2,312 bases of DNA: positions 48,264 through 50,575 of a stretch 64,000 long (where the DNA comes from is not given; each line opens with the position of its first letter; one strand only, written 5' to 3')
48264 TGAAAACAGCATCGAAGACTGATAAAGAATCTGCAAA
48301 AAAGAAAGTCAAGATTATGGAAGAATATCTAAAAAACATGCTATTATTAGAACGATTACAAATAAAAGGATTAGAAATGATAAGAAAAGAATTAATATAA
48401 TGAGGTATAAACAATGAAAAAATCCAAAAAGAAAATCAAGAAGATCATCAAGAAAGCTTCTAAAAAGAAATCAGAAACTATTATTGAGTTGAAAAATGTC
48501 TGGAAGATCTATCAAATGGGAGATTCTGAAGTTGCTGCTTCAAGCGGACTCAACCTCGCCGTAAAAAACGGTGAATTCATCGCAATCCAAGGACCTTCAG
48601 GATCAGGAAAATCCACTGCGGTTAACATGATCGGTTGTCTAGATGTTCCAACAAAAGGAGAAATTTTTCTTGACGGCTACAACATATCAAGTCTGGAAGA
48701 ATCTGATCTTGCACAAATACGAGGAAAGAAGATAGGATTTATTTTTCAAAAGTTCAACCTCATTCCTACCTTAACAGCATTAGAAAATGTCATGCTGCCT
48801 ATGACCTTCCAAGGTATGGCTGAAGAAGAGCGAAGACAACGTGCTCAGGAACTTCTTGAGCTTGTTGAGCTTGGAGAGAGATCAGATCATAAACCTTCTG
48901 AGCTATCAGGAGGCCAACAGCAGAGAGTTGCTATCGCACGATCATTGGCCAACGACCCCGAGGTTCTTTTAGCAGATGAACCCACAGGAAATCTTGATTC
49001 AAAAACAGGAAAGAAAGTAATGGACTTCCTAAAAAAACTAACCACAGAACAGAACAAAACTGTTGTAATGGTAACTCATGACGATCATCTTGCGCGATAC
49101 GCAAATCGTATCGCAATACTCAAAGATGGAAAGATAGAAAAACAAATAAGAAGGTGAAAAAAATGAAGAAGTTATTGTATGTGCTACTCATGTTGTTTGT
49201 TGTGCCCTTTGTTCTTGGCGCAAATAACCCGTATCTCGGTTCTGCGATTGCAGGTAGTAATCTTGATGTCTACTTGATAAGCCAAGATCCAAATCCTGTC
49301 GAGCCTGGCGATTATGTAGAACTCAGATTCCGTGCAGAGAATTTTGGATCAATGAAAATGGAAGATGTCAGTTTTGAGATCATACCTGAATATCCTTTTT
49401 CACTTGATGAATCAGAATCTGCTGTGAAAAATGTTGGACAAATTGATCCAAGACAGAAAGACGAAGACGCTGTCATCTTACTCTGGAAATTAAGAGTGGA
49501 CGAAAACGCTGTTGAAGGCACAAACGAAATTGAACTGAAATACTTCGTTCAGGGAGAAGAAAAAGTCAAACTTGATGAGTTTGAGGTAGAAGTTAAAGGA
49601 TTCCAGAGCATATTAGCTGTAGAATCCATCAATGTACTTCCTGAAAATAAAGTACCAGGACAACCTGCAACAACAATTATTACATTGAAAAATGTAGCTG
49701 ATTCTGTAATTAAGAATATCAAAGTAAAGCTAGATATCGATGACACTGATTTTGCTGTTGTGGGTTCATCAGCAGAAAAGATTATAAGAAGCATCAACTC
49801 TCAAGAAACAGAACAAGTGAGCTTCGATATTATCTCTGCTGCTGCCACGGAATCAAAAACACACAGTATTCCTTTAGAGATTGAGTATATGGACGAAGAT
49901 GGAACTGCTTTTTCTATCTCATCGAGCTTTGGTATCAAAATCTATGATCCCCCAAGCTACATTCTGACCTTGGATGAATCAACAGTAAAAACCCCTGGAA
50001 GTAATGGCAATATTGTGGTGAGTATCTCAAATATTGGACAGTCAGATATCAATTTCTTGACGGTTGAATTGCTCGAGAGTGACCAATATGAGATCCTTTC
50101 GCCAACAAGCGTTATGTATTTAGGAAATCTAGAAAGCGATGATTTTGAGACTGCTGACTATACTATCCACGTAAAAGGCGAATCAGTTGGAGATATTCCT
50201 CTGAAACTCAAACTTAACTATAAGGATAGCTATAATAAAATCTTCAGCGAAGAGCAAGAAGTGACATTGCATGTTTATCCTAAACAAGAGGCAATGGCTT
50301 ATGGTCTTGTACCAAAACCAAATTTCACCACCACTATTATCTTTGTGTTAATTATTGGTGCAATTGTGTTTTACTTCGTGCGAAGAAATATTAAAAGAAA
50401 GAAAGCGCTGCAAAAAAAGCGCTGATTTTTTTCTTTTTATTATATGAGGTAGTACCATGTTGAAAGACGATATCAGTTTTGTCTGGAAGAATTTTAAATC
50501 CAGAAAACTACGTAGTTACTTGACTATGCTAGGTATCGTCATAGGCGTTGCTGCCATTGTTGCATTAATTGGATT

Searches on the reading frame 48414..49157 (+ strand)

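Call 70: search_protein_families(library=pfam, proteins=[window:48414-49157:+], max_evalue=0.001)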
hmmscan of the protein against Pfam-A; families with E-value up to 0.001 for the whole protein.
window:48414-49157:+ (247 aa): 3 families
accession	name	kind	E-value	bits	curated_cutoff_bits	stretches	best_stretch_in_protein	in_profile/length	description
PF00005.33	ABC_tran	-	1.8e-34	119.7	25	1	45-191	3-136/137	ABC transporter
PF13304.12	AAA_21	-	0.00011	22.9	27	0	161-226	235-302/304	AAA domain, putative AbiEii toxin, Type IV TA system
PF02463.25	SMC_N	-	0.00025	21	40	0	148-233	121-208/220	RecF/RecN/SMC N terminal domain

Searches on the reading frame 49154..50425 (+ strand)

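Call 70: search_protein_families(library=pfam, proteins=[window:49154-50425:+], max_evalue=0.001)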
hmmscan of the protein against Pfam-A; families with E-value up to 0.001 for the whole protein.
window:49154-50425:+ (423 aa): 2 families
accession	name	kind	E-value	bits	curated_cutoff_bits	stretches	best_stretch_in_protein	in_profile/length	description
PF07705.17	CARDB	-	2.4e-06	28.1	22.7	0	156-232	6-73/101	CARDB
PF02883.26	Alpha_adaptinC2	-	0.00026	21.7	27.6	0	280-370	21-107/111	Adaptin C-terminal domain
